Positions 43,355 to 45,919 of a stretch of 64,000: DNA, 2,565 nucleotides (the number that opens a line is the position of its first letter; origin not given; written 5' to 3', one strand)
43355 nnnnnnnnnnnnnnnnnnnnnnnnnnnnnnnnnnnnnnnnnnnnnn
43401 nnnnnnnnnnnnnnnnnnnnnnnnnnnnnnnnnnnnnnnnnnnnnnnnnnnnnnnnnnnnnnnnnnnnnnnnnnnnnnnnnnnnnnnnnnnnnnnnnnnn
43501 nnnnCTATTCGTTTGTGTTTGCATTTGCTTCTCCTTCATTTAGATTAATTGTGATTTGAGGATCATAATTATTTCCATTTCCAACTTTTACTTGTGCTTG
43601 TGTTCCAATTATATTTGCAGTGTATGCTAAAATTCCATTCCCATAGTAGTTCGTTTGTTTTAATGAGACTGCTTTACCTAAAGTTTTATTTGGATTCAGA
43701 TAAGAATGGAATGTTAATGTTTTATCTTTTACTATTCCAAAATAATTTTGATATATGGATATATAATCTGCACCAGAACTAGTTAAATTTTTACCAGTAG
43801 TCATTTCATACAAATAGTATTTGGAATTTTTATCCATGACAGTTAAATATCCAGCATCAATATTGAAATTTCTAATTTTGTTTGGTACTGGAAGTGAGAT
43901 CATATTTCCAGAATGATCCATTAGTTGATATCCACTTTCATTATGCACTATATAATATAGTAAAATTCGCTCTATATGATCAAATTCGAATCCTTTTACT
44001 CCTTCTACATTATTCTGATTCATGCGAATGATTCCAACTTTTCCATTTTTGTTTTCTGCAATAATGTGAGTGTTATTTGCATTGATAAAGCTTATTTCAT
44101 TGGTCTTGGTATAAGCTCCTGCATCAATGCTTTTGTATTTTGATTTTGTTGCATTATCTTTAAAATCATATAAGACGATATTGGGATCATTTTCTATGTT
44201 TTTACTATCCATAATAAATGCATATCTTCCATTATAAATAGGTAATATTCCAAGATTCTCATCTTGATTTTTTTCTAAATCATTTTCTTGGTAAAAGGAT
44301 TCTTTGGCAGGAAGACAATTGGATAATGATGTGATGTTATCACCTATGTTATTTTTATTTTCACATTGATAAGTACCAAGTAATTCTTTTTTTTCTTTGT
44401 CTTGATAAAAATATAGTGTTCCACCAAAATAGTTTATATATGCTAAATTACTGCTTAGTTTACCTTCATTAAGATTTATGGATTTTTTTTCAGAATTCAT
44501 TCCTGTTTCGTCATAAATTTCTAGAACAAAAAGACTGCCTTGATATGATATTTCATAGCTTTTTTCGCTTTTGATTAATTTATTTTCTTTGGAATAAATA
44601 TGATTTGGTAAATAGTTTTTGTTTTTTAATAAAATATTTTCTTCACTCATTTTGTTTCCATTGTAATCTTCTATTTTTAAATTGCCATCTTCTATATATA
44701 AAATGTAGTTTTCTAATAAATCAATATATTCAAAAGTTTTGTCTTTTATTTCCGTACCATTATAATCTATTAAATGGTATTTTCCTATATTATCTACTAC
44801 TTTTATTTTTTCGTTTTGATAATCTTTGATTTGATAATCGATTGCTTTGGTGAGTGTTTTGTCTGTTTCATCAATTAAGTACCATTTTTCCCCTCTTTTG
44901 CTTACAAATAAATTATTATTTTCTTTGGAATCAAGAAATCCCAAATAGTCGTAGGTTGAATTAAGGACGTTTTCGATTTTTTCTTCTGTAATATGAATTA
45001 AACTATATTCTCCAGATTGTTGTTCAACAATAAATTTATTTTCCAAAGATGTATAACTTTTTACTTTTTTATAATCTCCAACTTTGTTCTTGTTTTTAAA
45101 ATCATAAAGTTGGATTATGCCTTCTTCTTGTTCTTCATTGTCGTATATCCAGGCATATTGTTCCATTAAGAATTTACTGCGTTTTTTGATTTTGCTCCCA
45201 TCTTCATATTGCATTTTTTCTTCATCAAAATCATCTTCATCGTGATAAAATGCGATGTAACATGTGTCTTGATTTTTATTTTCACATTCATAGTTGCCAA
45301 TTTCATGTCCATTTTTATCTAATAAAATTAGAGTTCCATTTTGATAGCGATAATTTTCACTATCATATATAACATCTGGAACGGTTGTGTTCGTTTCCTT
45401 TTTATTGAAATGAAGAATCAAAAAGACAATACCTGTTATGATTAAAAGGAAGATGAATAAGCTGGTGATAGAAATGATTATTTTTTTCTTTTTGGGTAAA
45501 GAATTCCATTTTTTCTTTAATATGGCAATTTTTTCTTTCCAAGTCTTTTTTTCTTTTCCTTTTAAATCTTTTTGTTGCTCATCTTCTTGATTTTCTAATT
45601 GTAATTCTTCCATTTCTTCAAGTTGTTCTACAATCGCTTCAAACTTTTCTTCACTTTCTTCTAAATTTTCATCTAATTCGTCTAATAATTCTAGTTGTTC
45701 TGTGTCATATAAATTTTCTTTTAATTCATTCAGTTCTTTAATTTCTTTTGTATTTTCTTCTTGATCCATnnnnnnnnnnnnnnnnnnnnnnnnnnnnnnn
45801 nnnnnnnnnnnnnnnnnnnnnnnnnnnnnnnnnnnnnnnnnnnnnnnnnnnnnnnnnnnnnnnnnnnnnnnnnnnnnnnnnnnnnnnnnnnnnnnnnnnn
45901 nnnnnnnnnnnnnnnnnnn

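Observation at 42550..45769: Coupled pair of membrane proteins with WG-like repeats; the larger has an acidic cytoplasmic coiled coil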

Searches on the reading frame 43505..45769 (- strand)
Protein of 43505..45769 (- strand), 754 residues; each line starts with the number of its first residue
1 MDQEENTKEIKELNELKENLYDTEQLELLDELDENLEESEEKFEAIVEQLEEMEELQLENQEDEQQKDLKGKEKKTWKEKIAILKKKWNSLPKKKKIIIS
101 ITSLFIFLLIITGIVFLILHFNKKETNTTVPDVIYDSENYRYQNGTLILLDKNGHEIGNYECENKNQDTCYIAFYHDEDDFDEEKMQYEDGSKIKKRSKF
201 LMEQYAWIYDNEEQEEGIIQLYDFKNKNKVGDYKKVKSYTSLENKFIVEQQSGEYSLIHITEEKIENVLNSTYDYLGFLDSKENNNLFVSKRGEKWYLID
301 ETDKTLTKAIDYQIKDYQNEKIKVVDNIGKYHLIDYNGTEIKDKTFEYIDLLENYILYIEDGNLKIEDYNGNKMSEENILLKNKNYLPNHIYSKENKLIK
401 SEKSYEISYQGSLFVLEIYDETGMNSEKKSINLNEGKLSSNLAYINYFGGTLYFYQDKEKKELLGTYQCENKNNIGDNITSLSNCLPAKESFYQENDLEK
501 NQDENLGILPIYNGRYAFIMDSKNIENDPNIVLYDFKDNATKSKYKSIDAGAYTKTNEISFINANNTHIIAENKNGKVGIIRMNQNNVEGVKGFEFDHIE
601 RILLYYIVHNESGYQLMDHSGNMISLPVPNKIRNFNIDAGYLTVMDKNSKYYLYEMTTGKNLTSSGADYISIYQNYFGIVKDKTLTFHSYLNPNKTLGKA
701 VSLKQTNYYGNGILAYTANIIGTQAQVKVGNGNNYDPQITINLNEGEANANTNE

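Call 3: search_protein_families(library=pfam, proteins=[window:43505-45769:-], max_evalue=1)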
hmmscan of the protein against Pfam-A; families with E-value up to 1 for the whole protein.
window:43505-45769:- (754 aa): 4 families
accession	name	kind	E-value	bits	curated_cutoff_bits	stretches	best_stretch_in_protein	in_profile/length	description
PF25279.1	Beta_prop_At2g24240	-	0.0018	17.6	27.1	1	212-287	167-234/320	At2g24240-like, C-terminal beta propeller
PF08227.16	DASH_Hsk3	-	0.047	14.5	24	1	29-56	11-38/45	DASH complex subunit Hsk3 like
PF09402.16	MSC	-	0.2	11.5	29.7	1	14-111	138-237/337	Man1-Src1p-C-terminal domain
PF09716.15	ETRAMP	-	0.72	10.3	29.1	1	72-123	28-80/81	Malarial early transcribed membrane protein (ETRAMP)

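Call 4: search_protein_families(library=ncbifam, proteins=[window:43505-45769:-], max_evalue=1)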
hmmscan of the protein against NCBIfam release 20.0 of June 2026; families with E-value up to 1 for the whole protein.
window:43505-45769:- (754 aa): 3 families
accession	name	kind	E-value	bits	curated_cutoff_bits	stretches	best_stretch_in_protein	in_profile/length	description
NF033483.0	PknB_PASTA_kin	equivalog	4.9e-05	22.6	450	1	27-138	260-375/563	Stk1 family PASTA domain-containing Ser/Thr kinase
TIGR03500.1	FliO_TIGR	equivalog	0.14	12.3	55.25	0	104-122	1-19/70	flagellar biosynthetic protein FliO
NF007973.0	PRK10697.1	equivalog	0.5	10.3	136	0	92-126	33-67/119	envelope stress response membrane protein PspC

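Call 5: find_homologous_proteins(query=window:43505-45769:-)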
Query window:43505-45769:- (754 aa): 34 proteins with E <= 0.001 among 8000 candidates.
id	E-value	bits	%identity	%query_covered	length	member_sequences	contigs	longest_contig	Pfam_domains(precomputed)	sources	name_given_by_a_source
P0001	0.0e+0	1652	100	100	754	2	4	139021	-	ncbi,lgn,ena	-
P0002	0.0e+0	1259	76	100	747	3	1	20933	-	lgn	-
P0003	4.2e-259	880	59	83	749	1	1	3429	PF09716.16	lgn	-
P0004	2.6e-232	791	52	98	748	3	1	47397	-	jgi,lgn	-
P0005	2.9e-226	771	51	97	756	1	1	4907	-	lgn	-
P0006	5.4e-225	767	53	97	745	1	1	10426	-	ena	-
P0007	1.8e-218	746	50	99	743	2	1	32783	-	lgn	-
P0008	5.3e-212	724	49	99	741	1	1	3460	-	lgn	-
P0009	5.3e-211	721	49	99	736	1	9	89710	-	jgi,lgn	-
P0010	6.1e-202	691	47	99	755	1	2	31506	-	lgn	-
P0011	5.2e-200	685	47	96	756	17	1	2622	-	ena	-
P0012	1.9e-199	683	47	98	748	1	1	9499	-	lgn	-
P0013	3.1e-196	672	47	99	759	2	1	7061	-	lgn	-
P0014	3.9e-193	662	47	97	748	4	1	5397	-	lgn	-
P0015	3.0e-191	656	46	97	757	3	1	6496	-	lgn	-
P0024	1.3e-110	389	39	73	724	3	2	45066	-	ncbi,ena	-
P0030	2.2e-85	306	33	77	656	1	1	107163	-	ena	-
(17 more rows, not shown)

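Call 6: search_solved_structures(query=window:43505-45769:-, max_evalue=10)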
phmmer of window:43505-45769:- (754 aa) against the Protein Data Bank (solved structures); distinct sequences matched with E-value up to 10: 2.
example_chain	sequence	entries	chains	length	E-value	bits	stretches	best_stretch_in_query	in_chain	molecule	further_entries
5j0k_A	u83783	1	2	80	2.8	9.4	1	25-86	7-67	designed protein 2L4HC2_23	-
9k7t_A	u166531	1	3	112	3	9.3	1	32-86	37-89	C4-Zn1-HEHE-1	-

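Call 16: find_related_loci(query=A1, collection=genome_contigs, flank=8000)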
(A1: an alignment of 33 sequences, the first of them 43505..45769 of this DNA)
Query A1 (754 aa) in genome_contigs; peptide patterns used: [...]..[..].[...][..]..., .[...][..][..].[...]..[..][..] (x = any residue, [..] = any of these).
302 stretches matched a pattern; 224 encode a relative of the query (tblastn E <= 1e-3); the best 80 are kept; 80 distinct loci.
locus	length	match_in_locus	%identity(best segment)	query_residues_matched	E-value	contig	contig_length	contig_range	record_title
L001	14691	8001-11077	51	5-734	0e+0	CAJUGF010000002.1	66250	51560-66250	MAG TPA_asm: uncultured Bacilli bacterium isolate MGBC134914 genome assembly, contig: MGBC134914.2, whole genome shotgun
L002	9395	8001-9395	75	1-472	0e+0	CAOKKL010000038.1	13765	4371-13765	MAG TPA_asm: uncultured Tenericutes bacterium isolate SRR15604625_bin.56_metawrap_v1.3_MAG genome assembly, contig: NODE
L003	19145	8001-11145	44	5-743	4e-176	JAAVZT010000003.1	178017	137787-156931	MAG: Bacilli bacterium isolate ABMPRH_26_1 k141_102193, whole genome shotgun sequence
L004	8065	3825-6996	44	7-730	5e-175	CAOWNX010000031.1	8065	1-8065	MAG TPA_asm: uncultured Bacilli bacterium isolate MGBC105130 genome assembly, contig: MGBC105130.31, whole genome shotgu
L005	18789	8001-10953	46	5-751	6e-170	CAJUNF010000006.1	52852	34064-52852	MAG TPA_asm: uncultured Bacilli bacterium isolate MGBC162267 genome assembly, contig: MGBC162267.6, whole genome shotgun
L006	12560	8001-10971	46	31-690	8e-169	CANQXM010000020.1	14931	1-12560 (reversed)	MAG: uncultured Bacilli bacterium isolate Lapin-025__bin7 genome assembly, contig: Lapin-025__NODE_3081_length_14931_cov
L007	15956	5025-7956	42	5-695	2e-154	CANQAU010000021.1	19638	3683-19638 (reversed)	MAG: uncultured Bacilli bacterium isolate Lapin-003-2__bin54 genome assembly, contig: Lapin-003-2__NODE_2642_length_1963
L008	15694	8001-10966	35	29-734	6e-128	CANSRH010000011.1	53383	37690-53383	MAG TPA_asm: uncultured Tenericutes bacterium isolate SRR15510228_bin.30_metawrap_v1.3_MAG genome assembly, contig: NODE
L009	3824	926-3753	36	88-734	2e-128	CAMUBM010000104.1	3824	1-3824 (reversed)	MAG TPA_asm: uncultured Tenericutes bacterium isolate SRR14038239_bin.83_metawrap_v1.3_MAG genome assembly, contig: NODE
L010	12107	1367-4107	36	94-734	3e-124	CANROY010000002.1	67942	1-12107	MAG: uncultured Bacilli bacterium isolate Lapin-018__bin67 genome assembly, contig: Lapin-018__NODE_321_length_67942_cov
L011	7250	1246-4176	39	26-721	9e-124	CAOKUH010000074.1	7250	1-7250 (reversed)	MAG TPA_asm: uncultured Tenericutes bacterium isolate SRR15604608_bin.9_metawrap_v1.3_MAG genome assembly, contig: NODE.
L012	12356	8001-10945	35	23-716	4e-122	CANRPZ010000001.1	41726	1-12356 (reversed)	MAG: uncultured Bacilli bacterium isolate Lapin-017__bin52 genome assembly, contig: Lapin-017__NODE_369_length_41726_cov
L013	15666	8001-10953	35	23-734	2e-122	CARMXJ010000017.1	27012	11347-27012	MAG TPA_asm: uncultured Bacilli bacterium isolate MGBC128534 genome assembly, contig: MGBC128534.17, whole genome shotgu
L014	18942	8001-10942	36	26-737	5e-122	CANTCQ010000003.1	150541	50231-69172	MAG TPA_asm: uncultured Tenericutes bacterium isolate SRR15510219_bin.6_metawrap_v1.3_MAG genome assembly, contig: NODE.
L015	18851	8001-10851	35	84-734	8e-120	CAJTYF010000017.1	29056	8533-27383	MAG TPA_asm: uncultured Bacilli bacterium isolate MGBC121705 genome assembly, contig: MGBC121705.17, whole genome shotgu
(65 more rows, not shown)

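Call 21: search_protein_families(library=pfam, alignment_id=A1, max_evalue=1)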
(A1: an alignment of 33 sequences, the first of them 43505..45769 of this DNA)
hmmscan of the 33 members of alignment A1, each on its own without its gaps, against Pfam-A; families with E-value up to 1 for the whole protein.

A. member 1, window:43505-45769:- (754 aa): 4 families
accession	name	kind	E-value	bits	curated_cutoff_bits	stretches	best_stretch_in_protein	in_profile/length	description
PF25279.1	Beta_prop_At2g24240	-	0.0018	17.6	27.1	1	212-287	167-234/320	At2g24240-like, C-terminal beta propeller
PF08227.16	DASH_Hsk3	-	0.047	14.5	24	1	29-56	11-38/45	DASH complex subunit Hsk3 like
PF09402.16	MSC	-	0.2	11.5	29.7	1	14-111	138-237/337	Man1-Src1p-C-terminal domain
PF09716.15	ETRAMP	-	0.72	10.3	29.1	1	72-123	28-80/81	Malarial early transcribed membrane protein (ETRAMP)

B. families by the number of members that match (of 33 scanned): 98 families (the first 25 are shown)
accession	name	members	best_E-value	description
PF09716.15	ETRAMP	16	7.2e-06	Malarial early transcribed membrane protein (ETRAMP)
PF20130.4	DUF6520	10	0.00047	Family of unknown function (DUF6520)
PF06024.17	Orf78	9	0.00014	Orf78 (ac78)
PF14903.11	WG_beta_rep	6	0.017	WG containing repeat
PF20990.2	DUF2207_C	4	0.014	Predicted membrane protein (DUF2207) C-terminal domain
PF25744.1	T4_Y13H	4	0.018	Bacteriophage T4 Y13H protein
PF17870.6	Insulin_TMD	3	0.023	Insulin receptor trans-membrane segment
PF13917.11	zf-CCHC_3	3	0.44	Zinc knuckle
PF24511.1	DUF7591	2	0.00084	Domain of unknown function (DUF7591)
PF25279.1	Beta_prop_At2g24240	2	0.0018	At2g24240-like, C-terminal beta propeller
PF14257.11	DUF4349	2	0.0034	Domain of unknown function (DUF4349)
PF05808.16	Podoplanin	2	0.0087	Podoplanin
PF03189.18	Otopetrin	2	0.01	Otopetrin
PF18452.7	Ig_6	2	0.01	Immunoglobulin domain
PF04504.20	GeBP-like_DBD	2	0.014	Glabrous-enhancer-binding protein-like family, DBD domain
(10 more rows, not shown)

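Call 23: predict_structure(alignment_id=A1)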
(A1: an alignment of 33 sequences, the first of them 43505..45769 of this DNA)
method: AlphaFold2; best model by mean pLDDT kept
length: 754 residues; sequences in the alignment: 33
mean_pLDDT: 84.5   pTM: 0.69
mean pLDDT of the five models: 84.5, 83.8, 83.4, 82.8, 82.3
residues with pLDDT >= 90: 499; 70-90: 133; 50-70: 34; < 50: 88
segments of 3 or more residues with pLDDT < 50: 1-39, 49-76, 122-133, 747-754
pLDDT, mean of each block of 10 residues (from residue 1): 35 42 39 45 53 40 33 50 70 71 81 66 39 60 89 87 89 92 92 87 91 87 92 94 94 95 91 95 88 96 95 93 95 95 94 94 94 93 92 89 93 94 88 95 95 96 96 92 95 88 91 96 94 96 96 90 93 95 92 94 94 94 94 94 94 95 92 95 95 91 92 91 93 91 66 29
secondary structure, 60 per line:
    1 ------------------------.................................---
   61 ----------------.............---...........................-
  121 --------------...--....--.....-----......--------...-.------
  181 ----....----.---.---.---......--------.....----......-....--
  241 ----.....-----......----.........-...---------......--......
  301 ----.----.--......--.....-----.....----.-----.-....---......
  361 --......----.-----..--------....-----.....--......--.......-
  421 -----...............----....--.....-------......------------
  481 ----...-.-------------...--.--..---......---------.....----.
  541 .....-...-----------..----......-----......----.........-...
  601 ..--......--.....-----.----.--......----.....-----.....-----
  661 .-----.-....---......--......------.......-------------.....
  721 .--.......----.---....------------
elements in order (helices of 4 or more, strands of 3 or more residues): H25-57 H77-89 H93-119 E135-137 E140-143 E146-150 E156-161 E170-172 E185-188 E205-210 E219-223 E228-233 E235-238 E245-249 E255-260 E265-273 E275-277 E287-292 E295-300 E313-318 E321-325 E331-335 E348-351 E355-360 E363-368 E389-392 E398-402 E405-410 E413-419 E426-432 H433-440 E445-448 E451-455 E463-468 E485-487 E516-521 E531-535 E540-545 E547-549 E567-572 E578-583 E588-596 E598-602 E605-610 E613-617 E631-636 E641-645 E651-655 E669-672 E676-681 E684-689 E696-702 E716-721 E724-730 E739-742

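Call 48: search_solved_structures(query=A1, max_evalue=10)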
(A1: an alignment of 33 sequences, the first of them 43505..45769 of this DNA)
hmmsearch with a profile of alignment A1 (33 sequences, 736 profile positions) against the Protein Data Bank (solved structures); distinct sequences matched with E-value up to 10: 8.
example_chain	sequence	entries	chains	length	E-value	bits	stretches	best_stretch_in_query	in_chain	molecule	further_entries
2m8r_A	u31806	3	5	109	0.078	14.5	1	19-104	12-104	Syntaxin-1A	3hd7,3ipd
3hd7_A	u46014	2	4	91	0.25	12.9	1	34-106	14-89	Vesicle-associated membrane protein 2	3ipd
2vra_A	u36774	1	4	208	0.36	12.3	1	427-473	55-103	ROUNDABOUT 1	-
2kog_A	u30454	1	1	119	0.37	12.3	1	33-106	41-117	Vesicle-associated membrane protein 2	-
2vr9_A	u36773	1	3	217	0.39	12.2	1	427-473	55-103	ROUNDABOUT 1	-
3jxa_A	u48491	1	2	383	1.5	10.2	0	430-465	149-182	Contactin 4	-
3kld_A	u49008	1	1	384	1.6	10.2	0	430-465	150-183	Contactin 4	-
1vcl_A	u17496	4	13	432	1.9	9.9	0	160-192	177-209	hemolytic lectin CEL-III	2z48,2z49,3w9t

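Call 52: find_encoding_contigs(protein=P0030, flank=10000, max_places=2)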
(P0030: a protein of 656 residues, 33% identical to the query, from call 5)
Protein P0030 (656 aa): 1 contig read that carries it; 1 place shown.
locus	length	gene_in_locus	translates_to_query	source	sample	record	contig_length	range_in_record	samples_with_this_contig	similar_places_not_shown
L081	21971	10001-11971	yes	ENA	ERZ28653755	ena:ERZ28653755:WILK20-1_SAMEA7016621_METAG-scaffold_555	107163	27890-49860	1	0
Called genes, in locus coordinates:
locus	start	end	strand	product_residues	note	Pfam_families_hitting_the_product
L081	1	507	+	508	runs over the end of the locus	PF13306:LRR_5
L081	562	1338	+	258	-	PF04542:Sigma70_r2, PF04539:Sigma70_r3 (weak), PF08281:Sigma70_r4_2 (weak), PF04545:Sigma70_r4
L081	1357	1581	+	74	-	PF05239:PRC (weak)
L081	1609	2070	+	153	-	PF01252:Peptidase_A8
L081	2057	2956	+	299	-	PF00849:PseudoU_synth_2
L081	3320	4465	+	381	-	PF01694:Rhomboid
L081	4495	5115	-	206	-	PF01726:LexA_DNA_bind, PF00717:Peptidase_S24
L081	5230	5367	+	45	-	-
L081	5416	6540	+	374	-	PF06925:MGDG_synth, PF04101:Glyco_tran_28_C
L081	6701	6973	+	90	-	PF00216:Bac_DNA_binding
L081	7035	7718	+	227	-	PF04298:Zn_peptidase_2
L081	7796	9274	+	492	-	PF09547:SpoIVA_ATPase, PF20438:SpoIVA_middle, PF20439:SpoIVA_C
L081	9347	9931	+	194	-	-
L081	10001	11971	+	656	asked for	-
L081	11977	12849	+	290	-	-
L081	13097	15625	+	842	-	PF00133:tRNA-synt_1, PF01406:tRNA-synt_1e (faint), PF09334:tRNA-synt_1g, PF13603:tRNA-synt_1_2 (weak), PF09334:tRNA-synt_1g, PF00133:tRNA-synt_1, PF08264:Anticodon_1, PF10458:Val_tRNA-synt_C (weak)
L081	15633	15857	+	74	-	-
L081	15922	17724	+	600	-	PF00009:GTP_EFTU, PF03144:GTP_EFTU_D2, PF00679:EFG_C, PF06421:LepA_C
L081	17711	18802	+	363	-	PF04055:Radical_SAM, PF06969:HemN_C (weak)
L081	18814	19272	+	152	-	-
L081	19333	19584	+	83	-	PF07441:BofA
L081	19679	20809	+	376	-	-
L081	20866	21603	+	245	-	PF02535:Zip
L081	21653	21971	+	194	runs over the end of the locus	PF03193:RsgA_GTPase (faint), PF01926:MMR_HSR1, PF02421:FeoB_N (weak), PF00350:Dynamin_N (faint)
